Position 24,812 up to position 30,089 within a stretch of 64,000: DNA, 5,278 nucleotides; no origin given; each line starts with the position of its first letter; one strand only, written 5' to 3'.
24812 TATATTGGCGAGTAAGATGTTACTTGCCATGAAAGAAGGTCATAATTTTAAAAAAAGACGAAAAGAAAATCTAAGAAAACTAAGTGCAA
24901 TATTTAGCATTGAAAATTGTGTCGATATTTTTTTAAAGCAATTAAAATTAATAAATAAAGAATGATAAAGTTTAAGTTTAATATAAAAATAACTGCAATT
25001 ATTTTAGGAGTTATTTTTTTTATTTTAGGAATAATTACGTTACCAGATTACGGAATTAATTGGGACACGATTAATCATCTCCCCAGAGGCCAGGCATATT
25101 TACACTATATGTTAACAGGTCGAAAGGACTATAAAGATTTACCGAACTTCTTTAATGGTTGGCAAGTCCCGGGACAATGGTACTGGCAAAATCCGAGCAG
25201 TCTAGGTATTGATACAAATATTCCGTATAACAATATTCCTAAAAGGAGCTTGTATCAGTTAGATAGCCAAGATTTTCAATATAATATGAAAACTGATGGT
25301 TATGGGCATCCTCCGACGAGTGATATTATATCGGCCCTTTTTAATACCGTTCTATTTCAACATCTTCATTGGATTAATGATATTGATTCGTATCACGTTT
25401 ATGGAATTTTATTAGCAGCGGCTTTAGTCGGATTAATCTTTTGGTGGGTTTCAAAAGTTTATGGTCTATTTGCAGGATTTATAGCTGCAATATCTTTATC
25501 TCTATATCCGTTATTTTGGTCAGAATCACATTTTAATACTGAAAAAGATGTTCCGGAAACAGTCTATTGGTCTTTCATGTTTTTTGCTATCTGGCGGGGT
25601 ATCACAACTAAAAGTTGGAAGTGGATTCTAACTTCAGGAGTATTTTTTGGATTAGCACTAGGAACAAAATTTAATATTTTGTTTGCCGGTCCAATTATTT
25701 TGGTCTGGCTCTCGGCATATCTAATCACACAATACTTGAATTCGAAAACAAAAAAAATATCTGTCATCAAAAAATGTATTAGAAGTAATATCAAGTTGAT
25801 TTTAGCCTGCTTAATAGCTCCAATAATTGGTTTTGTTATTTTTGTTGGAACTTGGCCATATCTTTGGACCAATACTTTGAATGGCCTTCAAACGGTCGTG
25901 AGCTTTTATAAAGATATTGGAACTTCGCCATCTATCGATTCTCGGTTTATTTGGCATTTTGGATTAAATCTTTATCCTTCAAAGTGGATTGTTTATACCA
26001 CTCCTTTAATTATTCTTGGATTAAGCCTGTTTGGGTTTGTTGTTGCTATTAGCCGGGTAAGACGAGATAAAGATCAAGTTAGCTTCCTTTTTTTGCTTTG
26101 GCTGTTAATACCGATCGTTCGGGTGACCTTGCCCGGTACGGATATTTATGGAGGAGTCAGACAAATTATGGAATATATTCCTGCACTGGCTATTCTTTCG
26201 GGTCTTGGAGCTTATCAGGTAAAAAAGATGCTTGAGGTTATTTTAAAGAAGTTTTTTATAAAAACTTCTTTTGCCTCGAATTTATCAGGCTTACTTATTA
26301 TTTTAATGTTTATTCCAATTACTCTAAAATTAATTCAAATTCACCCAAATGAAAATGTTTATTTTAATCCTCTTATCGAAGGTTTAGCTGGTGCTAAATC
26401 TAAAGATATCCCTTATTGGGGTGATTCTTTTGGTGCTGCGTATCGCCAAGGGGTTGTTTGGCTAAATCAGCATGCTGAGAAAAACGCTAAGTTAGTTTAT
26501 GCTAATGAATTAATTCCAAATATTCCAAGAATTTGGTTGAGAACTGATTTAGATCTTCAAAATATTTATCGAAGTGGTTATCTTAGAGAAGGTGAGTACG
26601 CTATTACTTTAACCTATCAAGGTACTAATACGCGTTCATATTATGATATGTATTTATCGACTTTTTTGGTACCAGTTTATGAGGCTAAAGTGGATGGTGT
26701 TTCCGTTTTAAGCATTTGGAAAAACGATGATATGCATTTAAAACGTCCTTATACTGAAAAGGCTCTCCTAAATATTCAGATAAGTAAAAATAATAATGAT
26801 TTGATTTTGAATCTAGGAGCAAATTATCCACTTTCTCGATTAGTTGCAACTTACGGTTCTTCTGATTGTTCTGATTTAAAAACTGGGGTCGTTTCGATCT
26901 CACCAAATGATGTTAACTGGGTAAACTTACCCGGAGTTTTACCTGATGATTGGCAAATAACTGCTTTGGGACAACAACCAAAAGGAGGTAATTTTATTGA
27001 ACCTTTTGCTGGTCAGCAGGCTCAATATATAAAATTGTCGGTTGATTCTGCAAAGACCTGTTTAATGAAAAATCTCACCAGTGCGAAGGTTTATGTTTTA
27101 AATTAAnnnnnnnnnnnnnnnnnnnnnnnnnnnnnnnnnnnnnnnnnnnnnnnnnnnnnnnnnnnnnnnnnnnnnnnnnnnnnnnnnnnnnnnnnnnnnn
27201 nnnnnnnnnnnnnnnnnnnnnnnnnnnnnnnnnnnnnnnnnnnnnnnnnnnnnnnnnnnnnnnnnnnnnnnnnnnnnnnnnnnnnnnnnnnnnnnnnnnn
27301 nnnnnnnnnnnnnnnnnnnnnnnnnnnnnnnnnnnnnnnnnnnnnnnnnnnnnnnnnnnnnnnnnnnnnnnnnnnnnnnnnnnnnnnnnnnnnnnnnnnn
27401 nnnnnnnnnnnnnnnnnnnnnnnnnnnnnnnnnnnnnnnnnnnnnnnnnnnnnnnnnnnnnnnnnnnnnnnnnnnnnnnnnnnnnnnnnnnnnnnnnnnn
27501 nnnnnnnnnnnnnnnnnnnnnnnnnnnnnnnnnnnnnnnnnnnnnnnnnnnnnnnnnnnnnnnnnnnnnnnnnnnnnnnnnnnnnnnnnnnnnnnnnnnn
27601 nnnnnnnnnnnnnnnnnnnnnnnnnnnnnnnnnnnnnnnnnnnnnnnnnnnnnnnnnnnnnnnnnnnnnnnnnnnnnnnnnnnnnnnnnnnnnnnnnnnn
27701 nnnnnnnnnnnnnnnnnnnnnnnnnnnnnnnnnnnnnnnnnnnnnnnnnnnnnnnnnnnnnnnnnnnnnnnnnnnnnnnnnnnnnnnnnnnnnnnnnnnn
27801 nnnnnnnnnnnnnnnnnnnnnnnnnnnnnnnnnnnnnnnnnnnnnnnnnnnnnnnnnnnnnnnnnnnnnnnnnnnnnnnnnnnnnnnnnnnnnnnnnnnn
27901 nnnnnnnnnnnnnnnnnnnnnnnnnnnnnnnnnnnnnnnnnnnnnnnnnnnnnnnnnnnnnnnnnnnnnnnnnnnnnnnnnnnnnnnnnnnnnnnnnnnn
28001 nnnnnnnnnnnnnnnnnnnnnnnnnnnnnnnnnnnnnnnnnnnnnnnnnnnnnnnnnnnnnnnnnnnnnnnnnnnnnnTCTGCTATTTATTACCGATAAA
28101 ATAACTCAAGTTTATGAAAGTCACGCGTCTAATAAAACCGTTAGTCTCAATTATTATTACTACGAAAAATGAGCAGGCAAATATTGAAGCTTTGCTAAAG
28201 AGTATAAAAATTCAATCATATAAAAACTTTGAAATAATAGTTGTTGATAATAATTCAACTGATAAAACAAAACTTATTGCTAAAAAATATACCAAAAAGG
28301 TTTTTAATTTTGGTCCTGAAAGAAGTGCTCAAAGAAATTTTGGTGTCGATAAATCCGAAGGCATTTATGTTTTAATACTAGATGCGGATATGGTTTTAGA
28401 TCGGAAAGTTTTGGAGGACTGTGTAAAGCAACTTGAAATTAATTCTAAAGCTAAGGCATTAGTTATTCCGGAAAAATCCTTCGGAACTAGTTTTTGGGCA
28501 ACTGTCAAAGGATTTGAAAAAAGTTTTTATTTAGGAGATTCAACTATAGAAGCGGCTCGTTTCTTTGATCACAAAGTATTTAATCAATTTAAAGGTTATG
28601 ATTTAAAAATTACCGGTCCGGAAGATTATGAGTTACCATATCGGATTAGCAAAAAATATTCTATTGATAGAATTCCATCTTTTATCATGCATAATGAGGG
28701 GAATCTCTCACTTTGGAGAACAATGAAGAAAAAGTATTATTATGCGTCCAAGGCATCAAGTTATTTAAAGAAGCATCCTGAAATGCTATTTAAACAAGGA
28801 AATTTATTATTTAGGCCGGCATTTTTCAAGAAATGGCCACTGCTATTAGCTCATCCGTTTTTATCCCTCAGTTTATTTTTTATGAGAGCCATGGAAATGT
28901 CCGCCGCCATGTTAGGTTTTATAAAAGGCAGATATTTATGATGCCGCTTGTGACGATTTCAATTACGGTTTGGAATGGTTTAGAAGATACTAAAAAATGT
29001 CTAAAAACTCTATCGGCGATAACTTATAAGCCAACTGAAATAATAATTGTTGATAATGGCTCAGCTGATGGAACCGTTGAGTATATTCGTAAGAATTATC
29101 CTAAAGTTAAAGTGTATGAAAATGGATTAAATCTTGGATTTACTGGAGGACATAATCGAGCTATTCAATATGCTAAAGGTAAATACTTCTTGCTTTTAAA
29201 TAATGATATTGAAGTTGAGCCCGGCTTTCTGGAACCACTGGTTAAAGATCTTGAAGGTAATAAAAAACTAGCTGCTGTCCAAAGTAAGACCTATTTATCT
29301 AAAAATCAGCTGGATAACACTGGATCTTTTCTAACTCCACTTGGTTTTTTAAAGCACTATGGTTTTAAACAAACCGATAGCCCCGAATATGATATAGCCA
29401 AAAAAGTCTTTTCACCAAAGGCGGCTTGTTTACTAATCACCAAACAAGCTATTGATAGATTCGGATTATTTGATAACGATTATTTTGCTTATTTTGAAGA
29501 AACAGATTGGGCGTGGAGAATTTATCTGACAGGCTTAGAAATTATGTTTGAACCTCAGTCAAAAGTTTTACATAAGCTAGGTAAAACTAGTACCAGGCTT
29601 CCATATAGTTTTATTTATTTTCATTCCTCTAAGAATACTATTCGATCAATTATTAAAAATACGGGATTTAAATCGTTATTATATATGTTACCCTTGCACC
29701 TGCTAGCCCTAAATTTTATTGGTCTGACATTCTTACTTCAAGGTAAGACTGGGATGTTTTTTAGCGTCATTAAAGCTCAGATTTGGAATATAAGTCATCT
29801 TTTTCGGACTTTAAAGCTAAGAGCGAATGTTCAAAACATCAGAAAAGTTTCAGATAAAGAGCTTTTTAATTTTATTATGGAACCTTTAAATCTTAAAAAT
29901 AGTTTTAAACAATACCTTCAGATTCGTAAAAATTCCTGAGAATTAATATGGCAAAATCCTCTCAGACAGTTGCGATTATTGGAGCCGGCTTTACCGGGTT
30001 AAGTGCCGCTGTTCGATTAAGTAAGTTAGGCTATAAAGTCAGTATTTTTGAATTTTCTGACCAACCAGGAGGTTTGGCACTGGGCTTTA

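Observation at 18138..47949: Three polyprenyl-phosphate sugar synthases point to lipid-linked monosaccharide donors feeding the GT-C enzymes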

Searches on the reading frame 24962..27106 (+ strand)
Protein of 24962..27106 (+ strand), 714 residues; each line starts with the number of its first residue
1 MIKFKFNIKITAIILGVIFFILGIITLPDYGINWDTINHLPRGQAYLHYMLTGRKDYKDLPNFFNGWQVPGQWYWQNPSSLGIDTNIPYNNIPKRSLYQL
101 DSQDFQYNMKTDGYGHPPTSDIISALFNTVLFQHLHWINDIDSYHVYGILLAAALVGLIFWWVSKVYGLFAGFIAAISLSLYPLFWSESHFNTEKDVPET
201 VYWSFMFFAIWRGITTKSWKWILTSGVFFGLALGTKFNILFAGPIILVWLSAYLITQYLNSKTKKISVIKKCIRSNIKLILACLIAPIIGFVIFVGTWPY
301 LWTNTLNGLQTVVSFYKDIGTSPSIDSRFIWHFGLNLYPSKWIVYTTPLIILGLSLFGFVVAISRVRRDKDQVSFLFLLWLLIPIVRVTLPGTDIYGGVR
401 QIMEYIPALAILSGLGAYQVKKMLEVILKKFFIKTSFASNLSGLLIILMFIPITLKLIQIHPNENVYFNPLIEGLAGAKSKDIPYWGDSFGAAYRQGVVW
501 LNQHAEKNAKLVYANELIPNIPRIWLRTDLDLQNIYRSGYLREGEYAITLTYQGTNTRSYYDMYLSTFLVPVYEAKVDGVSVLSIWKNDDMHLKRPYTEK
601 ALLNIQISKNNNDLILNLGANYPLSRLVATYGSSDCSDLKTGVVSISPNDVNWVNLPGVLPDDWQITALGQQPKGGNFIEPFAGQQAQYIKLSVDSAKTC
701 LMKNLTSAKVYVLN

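Call 3: search_protein_families(library=pfam, proteins=[window:24962-27106:+], max_evalue=0.01)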
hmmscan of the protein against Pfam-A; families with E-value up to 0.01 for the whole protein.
window:24962-27106:+ (714 aa): 1 family
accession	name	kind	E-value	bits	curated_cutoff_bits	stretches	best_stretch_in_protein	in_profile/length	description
PF13231.12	PMT_2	-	3.1e-09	37.7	26.1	1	116-258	2-133/160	Dolichyl-phosphate-mannose-protein mannosyltransferase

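Call 62: search_protein_families(library=ncbifam, proteins=[window:24962-27106:+], max_evalue=0.001)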
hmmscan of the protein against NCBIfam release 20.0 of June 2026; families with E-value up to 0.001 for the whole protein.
window:24962-27106:+ (714 aa): 0 families

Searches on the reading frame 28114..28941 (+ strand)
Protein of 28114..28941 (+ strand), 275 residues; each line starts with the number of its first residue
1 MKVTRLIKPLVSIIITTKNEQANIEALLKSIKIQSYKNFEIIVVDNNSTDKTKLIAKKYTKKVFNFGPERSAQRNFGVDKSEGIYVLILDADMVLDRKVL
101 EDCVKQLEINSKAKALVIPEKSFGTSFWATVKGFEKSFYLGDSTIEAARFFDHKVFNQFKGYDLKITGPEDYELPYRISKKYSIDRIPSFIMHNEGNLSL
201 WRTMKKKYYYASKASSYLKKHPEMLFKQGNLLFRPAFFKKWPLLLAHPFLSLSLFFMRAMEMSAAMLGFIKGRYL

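Call 3: search_protein_families(library=pfam, proteins=[window:28114-28941:+], max_evalue=0.01)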
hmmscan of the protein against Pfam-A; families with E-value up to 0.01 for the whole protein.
window:28114-28941:+ (275 aa): 4 families
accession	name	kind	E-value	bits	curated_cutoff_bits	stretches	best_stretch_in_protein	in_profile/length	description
PF00535.33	Glycos_transf_2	-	1.7e-24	87.1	23.3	1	12-128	1-124/168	Glycosyl transferase family 2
PF10111.15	Glyco_tranf_2_2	-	1.1e-07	32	27.3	1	12-115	1-117/276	Glycosyltransferase like family 2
PF13641.12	Glyco_tranf_2_3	-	0.0014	19.1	27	1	11-113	3-116/230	Glycosyltransferase like family 2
PF13632.12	Glyco_trans_2_3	-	0.0031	17.8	27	0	85-258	1-178/198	Glycosyl transferase family group 2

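Call 10: search_protein_families(library=ncbifam, proteins=[window:28114-28941:+], max_evalue=0.00001)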
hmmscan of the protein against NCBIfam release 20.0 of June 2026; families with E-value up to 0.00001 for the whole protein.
window:28114-28941:+ (275 aa): 15 families
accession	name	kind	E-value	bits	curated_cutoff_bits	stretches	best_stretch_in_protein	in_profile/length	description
TIGR04283.1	glyco_like_mftF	equivalog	4.8e-23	81.9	182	1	11-192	1-183/221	TIGR04283 family arsenosugar biosynthesis glycosyltransferase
NF041875.1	EPS_EpsD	equivalog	7.3e-15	55.2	370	1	11-115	1-112/325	exopolysaccharide biosynthesis glycosyltransferase EpsD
NF047683.1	TeichurnBiosyTuaG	equivalog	2.1e-13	50.5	400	1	8-111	5-115/252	teichuronic acid biosynthesis protein TuaG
NF007482.0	PRK10073.1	equivalog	7.8e-13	48.1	423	1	8-102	5-105/334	glycosyltransferase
TIGR03965.1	mycofact_glyco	equivalog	3.7e-12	45.9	280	1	9-108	74-180/467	mycofactocin biosynthesis glycosyltransferase MftF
TIGR03937.1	PgaC_IcaA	equivalog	3.8e-11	42.6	422.3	1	9-115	45-158/407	poly-beta-1,6-N-acetyl-D-glucosamine synthase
NF050050.1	ProtGlycPglI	equivalog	4e-10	39.5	500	1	9-107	2-108/306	GalNAc(5)-diNAcBac-PP-undecaprenol beta-1,3-glucosyltransferase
NF053739.1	GlytfEpsEBac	equivalog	7.8e-09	34.9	450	1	9-63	1-55/265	glycosyltransferase EpsE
NF038299.1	EPS_HpsN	equivalog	3.1e-08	33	425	1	9-108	1-107/317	hormogonium polysaccharide biosynthesis glycosyltransferase HpsN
NF045692.1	OglycostaseCruG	equivalog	3.8e-08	32.7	600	1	11-61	43-93/386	2'-O-glycosyltransferase CruG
TIGR04182.1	glyco_TIGR04182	equivalog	5.3e-08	32.6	325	1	11-104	2-94/293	S-layer glycoprotein N-glycosyltransferase AglJ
TIGR03469.1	HpnB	hypoth_equivalog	1.5e-07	30.8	379.25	1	7-62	42-98/386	hopene-associated glycosyltransferase HpnB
TIGR03111.1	glyc2_xrt_Gpos1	hypoth_equivalog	2.2e-07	30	363.95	1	9-116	49-165/439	TIGR03111 family XrtG-associated glycosyltransferase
NF038302.1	EPS_HpsE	equivalog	2.5e-07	30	300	1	12-64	4-59/307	hormogonium polysaccharide biosynthesis glycosyltransferase HpsE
NF010496.0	PRK13915.1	equivalog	6.4e-06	25.5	262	1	10-64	32-89/307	glucosyl-3-phosphoglycerate synthase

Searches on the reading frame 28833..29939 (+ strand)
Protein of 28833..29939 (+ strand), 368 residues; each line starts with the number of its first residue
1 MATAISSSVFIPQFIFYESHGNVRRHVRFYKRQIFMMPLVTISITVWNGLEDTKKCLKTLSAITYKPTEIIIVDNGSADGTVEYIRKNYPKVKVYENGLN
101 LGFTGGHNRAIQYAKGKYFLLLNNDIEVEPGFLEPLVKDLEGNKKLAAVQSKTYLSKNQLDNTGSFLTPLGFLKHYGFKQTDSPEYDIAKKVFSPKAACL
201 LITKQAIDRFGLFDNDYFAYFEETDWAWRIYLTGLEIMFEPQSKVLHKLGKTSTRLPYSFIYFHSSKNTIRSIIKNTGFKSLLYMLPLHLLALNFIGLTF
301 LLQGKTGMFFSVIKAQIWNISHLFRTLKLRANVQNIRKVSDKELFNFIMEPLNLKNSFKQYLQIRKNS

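Call 9: search_protein_families(library=pfam, proteins=[window:28833-29939:+], max_evalue=0.01)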
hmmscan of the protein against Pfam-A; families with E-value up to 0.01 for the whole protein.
window:28833-29939:+ (368 aa): 3 families
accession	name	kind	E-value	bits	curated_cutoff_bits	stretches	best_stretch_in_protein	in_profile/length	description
PF00535.33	Glycos_transf_2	-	1.4e-24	87.4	23.3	1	42-164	2-128/168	Glycosyl transferase family 2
PF13641.12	Glyco_tranf_2_3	-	7.5e-13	49.5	27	1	40-248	3-212/230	Glycosyltransferase like family 2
PF10111.15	Glyco_tranf_2_2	-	0.00019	21.5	27.3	1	67-226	29-195/276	Glycosyltransferase like family 2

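Call 10: search_protein_families(library=ncbifam, proteins=[window:28833-29939:+], max_evalue=0.00001)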
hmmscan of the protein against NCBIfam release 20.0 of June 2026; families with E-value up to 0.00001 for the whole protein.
window:28833-29939:+ (368 aa): 17 families
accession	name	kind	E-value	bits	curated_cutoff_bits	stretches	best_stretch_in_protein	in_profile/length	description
TIGR03937.1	PgaC_IcaA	equivalog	2e-16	60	422.3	1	14-245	21-248/407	poly-beta-1,6-N-acetyl-D-glucosamine synthase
NF041875.1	EPS_EpsD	equivalog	5.4e-14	52.3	370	1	42-254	3-213/325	exopolysaccharide biosynthesis glycosyltransferase EpsD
TIGR01556.1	rhamnosyltran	subfamily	2e-13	50.2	200.55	1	60-258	14-211/281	rhamnosyltransferase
TIGR03965.1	mycofact_glyco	equivalog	2.7e-13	49.6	280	1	37-248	73-281/467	mycofactocin biosynthesis glycosyltransferase MftF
NF007482.0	PRK10073.1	equivalog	4.8e-13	48.8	423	1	38-138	6-108/334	glycosyltransferase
TIGR03111.1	glyc2_xrt_Gpos1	hypoth_equivalog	3.4e-09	36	363.95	1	31-163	41-179/439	TIGR03111 family XrtG-associated glycosyltransferase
TIGR04283.1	glyco_like_mftF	equivalog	3.3e-08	33.4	182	1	41-147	2-104/221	TIGR04283 family arsenosugar biosynthesis glycosyltransferase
TIGR04195.1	S_glycosyl_SunS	equivalog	7.5e-08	31.6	350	1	37-124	56-140/421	SunS family peptide S-glycosyltransferase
NF038299.1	EPS_HpsN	equivalog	1.1e-07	31.2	425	1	40-250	3-222/317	hormogonium polysaccharide biosynthesis glycosyltransferase HpsN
NF050050.1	ProtGlycPglI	equivalog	1.9e-07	30.8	500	1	37-141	1-109/306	GalNAc(5)-diNAcBac-PP-undecaprenol beta-1,3-glucosyltransferase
TIGR04009.1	wcaE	equivalog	2.3e-07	30.4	369.2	1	36-124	2-91/248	colanic acid biosynthesis glycosyltransferase WcaE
NF047683.1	TeichurnBiosyTuaG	equivalog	2.6e-07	30.6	400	1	37-141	5-112/252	teichuronic acid biosynthesis protein TuaG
NF038302.1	EPS_HpsE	equivalog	3.9e-07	29.3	300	1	40-252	3-227/307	hormogonium polysaccharide biosynthesis glycosyltransferase HpsE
TIGR04017.1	WcaA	equivalog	6.4e-07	29.2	495.75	1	37-157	4-127/279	colanic acid biosynthesis glycosyltransferase WcaA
NF007453.0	PRK10018.1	equivalog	1.7e-06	27.9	382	1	37-144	5-115/280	colanic acid biosynthesis glycosyltransferase WcaA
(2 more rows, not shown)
